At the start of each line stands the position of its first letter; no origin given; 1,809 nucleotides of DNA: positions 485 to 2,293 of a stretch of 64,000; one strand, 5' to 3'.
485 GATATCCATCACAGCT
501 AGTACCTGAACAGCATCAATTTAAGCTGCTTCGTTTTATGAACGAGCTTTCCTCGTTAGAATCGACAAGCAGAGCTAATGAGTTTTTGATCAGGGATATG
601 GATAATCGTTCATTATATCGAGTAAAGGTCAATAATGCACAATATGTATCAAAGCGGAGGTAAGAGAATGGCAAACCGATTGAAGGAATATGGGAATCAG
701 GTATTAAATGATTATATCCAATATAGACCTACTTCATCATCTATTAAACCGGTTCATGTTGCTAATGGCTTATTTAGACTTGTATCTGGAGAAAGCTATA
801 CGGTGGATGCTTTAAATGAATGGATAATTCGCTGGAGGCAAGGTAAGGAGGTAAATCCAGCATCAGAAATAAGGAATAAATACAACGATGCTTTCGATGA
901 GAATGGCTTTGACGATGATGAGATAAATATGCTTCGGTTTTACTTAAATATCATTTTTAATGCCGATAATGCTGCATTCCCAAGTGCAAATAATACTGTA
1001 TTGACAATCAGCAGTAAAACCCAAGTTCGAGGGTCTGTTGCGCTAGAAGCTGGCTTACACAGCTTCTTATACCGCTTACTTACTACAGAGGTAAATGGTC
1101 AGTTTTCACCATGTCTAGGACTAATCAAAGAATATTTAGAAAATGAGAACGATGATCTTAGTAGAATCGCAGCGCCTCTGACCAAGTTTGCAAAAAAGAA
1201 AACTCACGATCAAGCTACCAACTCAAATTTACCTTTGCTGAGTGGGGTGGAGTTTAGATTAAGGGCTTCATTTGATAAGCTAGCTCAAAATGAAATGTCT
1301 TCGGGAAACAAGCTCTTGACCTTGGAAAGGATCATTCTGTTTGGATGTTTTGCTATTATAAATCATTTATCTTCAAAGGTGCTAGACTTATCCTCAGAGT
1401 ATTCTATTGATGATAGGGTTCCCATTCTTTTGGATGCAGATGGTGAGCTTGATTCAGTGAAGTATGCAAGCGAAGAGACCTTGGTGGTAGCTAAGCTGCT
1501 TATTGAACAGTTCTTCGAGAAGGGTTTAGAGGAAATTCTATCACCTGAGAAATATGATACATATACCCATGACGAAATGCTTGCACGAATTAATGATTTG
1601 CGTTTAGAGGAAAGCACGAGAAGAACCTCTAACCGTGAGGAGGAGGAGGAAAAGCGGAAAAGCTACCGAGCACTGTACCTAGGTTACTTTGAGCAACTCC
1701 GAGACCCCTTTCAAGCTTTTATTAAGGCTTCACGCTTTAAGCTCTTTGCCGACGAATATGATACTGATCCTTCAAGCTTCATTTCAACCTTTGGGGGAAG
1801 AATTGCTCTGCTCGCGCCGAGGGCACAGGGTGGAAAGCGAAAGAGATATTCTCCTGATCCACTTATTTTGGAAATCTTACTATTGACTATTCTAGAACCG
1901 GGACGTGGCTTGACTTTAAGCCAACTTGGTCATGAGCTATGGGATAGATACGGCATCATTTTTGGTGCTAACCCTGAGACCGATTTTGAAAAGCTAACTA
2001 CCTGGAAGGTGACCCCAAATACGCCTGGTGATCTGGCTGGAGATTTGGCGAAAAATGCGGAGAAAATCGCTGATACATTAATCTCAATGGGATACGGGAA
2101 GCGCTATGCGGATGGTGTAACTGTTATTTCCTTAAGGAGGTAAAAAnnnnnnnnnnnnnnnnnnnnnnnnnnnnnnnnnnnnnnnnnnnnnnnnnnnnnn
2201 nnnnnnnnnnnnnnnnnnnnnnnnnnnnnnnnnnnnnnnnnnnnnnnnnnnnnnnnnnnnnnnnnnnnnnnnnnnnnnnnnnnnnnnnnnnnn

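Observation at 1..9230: Strongly AT-rich ~9-kb island embedded in a high-G+C chromosome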

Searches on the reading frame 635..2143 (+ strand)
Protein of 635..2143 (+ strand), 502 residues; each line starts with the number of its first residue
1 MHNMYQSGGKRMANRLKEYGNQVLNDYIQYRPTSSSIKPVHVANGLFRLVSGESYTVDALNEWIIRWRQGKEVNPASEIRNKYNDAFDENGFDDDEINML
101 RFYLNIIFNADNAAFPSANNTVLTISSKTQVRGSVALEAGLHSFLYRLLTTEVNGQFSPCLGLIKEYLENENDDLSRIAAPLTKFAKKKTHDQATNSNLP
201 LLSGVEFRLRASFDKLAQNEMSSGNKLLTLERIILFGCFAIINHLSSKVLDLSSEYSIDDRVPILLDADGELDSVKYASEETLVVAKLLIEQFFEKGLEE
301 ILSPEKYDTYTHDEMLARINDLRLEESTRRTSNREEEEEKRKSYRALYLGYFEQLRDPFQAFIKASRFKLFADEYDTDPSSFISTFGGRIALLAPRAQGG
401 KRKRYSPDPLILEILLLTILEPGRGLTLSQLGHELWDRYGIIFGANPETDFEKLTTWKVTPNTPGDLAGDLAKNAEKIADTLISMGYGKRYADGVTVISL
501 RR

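Call 5: search_protein_families(library=pfam, proteins=[window:635-2143:+], max_evalue=0.01)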
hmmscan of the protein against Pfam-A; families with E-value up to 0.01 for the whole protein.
window:635-2143:+ (502 aa): 0 families

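Call 6: search_protein_families(library=padloc, proteins=[window:635-2143:+], max_evalue=0.01)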
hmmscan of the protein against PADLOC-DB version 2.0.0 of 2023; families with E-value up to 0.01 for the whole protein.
window:635-2143:+ (502 aa): 1 family
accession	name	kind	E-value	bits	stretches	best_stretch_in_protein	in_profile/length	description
PDLC02799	SspG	-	9.3e-07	26.2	1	167-494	198-490/498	SspG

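Call 8: find_encoding_contigs(protein=window:635-2143:+, flank=10000, max_places=10)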
Protein window:635-2143:+ (502 aa): no gene with exactly this product is on record in the collection.

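Call 24: search_protein_families(library=ncbifam, proteins=[window:635-2143:+], max_evalue=0.01)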
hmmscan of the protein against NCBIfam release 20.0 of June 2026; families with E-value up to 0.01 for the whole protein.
window:635-2143:+ (502 aa): 0 families

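Call 26: find_related_loci(query=A2, collection=genome_contigs, flank=10000)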
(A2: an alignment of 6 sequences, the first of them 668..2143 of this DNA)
Query A2 (491 aa) in genome_contigs; peptide patterns used: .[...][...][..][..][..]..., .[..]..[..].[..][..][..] (x = any residue, [..] = any of these).
156 stretches matched a pattern; 5 encode a relative of the query (tblastn E <= 1e-3); 5 distinct loci.
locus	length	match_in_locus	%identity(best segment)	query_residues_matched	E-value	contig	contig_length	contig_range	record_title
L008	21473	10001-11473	92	1-491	0e+0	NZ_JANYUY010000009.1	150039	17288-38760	Paenibacillus doosanensis strain CAU 1055 Scaffold9_1, whole genome shotgun sequence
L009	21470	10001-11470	91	1-490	0e+0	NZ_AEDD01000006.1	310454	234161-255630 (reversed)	Paenibacillus curdlanolyticus YK9 ctg105, whole genome shotgun sequence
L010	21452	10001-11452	52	3-489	4e-160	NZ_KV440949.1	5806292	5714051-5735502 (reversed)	Neobacillus mesonae strain FJAT-13985 Scaffold1, whole genome shotgun sequence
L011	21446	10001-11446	33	5-487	2e-71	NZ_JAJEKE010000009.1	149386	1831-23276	Lutispora saccharofermentans strain m25 9, whole genome shotgun sequence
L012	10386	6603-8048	33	5-487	1e-67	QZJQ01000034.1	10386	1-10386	MAG: Nitrospiraceae bacterium isolate SURF_35 Ga0104751_1008502, whole genome shotgun sequence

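Call 67: search_protein_families(library=padloc, proteins=[L010:13-5148:+, L010:17032-18891:+, L010:18888-20231:+], max_evalue=0.001)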
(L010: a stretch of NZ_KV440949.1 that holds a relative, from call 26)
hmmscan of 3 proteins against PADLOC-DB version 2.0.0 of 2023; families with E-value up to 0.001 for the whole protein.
L010:13-5148:+ (1711 aa): 19 families
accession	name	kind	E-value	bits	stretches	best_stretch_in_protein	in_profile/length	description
PDLC00013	DruE1|DruE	-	0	1951.2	1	1-1709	126-1774/1776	SNF2 family N-terminal domain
PDLC00014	DruE2|DruE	-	2.6e-187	623.3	2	801-1608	1025-1813/1928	SNF2 family N-terminal domain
PDLC00015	DruE2|DruE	-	2.3e-183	610.4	2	799-1609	998-1776/1887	SNF2 family N-terminal domain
PDLC00051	DruE4|DruE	-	2.4e-169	563.8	2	818-1614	976-1723/1829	SNF2 family N-terminal domain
PDLC00037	DruE3|DruE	-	4.7e-164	546.5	3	939-1603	1030-1673/2055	SNF2 family N-terminal domain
PDLC00036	DruE3|DruE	-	1.7e-118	394.8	3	933-1611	1018-1658/2023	SNF2 family N-terminal domain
PDLC00035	DruE3|DruE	-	1.7e-108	362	3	153-654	204-666/1460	SNF2 family N-terminal domain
PDLC02896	DpdJ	-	1.8e-18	63.7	1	16-255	210-412/1487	DpdJ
PDLC03960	SngC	-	1.2e-13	48.7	1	977-1036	315-373/720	-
PDLC02570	DrmA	-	9.6e-12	42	1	980-1055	581-655/851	DrmA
PDLC02503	BrxHI|BrxHII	-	1.4e-08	31.5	1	983-1029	301-347/698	BrxHI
PDLC02893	DpdJ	-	1.2e-07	28.1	1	156-266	330-434/876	DpdJ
PDLC01196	Cas3d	-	4.5e-07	26.8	0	21-52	53-84/594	CAS-I-D; effector_G3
PDLC02569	DrmA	-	9.2e-07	25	1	983-1036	832-883/1095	DrmA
PDLC02501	BrxHI|BrxHII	-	8.9e-06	22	1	961-1031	279-349/925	BrxHI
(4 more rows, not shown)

L010:17032-18891:+ (619 aa): 6 families
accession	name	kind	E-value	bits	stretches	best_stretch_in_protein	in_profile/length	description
PDLC03547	REase_II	-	1.4e-08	31.8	1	356-480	292-439/585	Type II restriction enzyme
PDLC03448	REase_II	-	1.7e-07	27.8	1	401-486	621-723/857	Type II restriction enzyme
PDLC04547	PDC-M26A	-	5.8e-07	26.4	1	400-438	399-437/724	-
PDLC02196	IetA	-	4.6e-05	21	1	292-326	112-145/374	-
PDLC02195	IetA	-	0.0001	19.8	1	291-326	126-160/395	-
PDLC04232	IetA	-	0.00049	17.6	1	195-326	19-139/330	-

L010:18888-20231:+ (447 aa): 0 families

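Call 84: search_protein_representatives(protein=window:668-2143:+)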
Query: 491 residues. Proteins with E-value up to 0.001 (for the whole library): 213; up to 1e-10: 125; up to 1e-30: 25. The best 150 are listed.
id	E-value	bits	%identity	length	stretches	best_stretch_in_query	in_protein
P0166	1.7e-165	567.8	54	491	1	2-489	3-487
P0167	1.1e-127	443.1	44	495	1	3-489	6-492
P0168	2.9e-103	362.6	40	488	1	3-489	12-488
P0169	4.3e-102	358.8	39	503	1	4-489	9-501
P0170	1.7e-67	244.7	33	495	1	14-489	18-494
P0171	9.2e-63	229.1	34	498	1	5-488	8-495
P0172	7.7e-57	209.6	34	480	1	4-490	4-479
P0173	7.9e-56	206.2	32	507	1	11-488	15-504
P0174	1.2e-53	199.1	32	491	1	5-490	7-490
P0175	1.3e-52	195.6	34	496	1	5-489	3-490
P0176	4.7e-44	167.4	32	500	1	16-489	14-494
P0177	3.7e-43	164.4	33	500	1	8-487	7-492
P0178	1.3e-39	152.8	29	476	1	5-490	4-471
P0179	1.6e-38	149.2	33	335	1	157-488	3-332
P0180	5.7e-36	140.8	28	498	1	18-489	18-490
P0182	9.4e-36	140.0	29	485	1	15-488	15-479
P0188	1.0e-31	126.8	29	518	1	4-487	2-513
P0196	1.1e-29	120.0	28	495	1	18-489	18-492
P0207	6.7e-27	110.9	27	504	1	9-487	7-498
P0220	6.1e-23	97.8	24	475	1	4-490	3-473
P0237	2.5e-19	85.9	23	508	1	18-487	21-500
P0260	1.6e-16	76.6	26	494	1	5-488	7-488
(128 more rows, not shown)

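Call 85: search_protein_families(library=padloc, proteins=[P0166, P0170, P0176, P0182, P0188, P0196, P0207, P0220, P0237, P0260], max_evalue=0.001)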
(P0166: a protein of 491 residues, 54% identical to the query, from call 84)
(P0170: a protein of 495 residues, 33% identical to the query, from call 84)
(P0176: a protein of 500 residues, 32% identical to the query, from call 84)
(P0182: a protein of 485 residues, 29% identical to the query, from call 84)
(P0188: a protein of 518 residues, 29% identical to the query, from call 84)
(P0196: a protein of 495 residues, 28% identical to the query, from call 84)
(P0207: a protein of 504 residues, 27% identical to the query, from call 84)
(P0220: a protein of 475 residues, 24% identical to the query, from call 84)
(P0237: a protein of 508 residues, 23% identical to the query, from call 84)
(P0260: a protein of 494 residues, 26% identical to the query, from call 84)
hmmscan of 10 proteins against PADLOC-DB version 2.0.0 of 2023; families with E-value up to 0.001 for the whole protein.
P0166 (491 aa): 0 families

P0170 (495 aa): 0 families

P0176 (500 aa): 1 family
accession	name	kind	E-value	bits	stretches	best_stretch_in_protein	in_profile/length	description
PDLC02799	SspG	-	1.9e-16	58.2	1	232-488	256-490/498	SspG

P0182 (485 aa): 3 families
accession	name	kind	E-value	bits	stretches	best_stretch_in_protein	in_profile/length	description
PDLC02799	SspG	-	1.2e-12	45.6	1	227-478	256-494/498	SspG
PDLC02801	SspG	-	1.2e-06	25.3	1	312-481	366-531/533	SspG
PDLC02802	SspG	-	0.00087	16.2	0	387-481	429-518/519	SspG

P0188 (518 aa): 1 family
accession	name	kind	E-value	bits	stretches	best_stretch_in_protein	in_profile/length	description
PDLC02799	SspG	-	3.6e-09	34.2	1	415-513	405-494/498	SspG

P0196 (495 aa): 1 family
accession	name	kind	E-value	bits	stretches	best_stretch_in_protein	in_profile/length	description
PDLC02799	SspG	-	1.1e-10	39.1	1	127-488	175-492/498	SspG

P0207 (504 aa): 2 families
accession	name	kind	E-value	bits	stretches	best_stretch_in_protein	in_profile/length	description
PDLC02799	SspG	-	1.6e-12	45.2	1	336-499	346-495/498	SspG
PDLC02802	SspG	-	0.00013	19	1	401-499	427-516/519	SspG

P0220 (475 aa): 1 family
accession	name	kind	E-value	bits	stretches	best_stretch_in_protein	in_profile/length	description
PDLC02799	SspG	-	4.4e-11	40.5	1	210-469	253-493/498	SspG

P0237 (508 aa): 1 family
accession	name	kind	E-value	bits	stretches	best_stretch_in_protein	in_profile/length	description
PDLC02799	SspG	-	8.6e-14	49.4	1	138-501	175-495/498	SspG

P0260 (494 aa): 0 families

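Call 101: search_protein_families(library=ncbifam, proteins=[L010:13-5148:+], max_evalue=0.001)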
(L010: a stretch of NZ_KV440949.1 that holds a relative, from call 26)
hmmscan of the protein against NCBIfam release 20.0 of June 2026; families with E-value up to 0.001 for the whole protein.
L010:13-5148:+ (1711 aa): 3 families
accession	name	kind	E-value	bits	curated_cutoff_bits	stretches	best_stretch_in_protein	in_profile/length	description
TIGR03817.1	DECH_helic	hypoth_equivalog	9e-22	77.1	874.1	3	977-1065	326-413/742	helicase/secretion neighborhood putative DEAH-box helicase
NF041067.1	DpdJ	equivalog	3.5e-15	54.8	800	1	19-277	202-420/1482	protein DpdJ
NF053636.1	DDHlcsCsdAPsy1082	equivalog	0.00035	19.2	890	1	972-1027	285-340/512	DEAD/DEAH box helicase CsdA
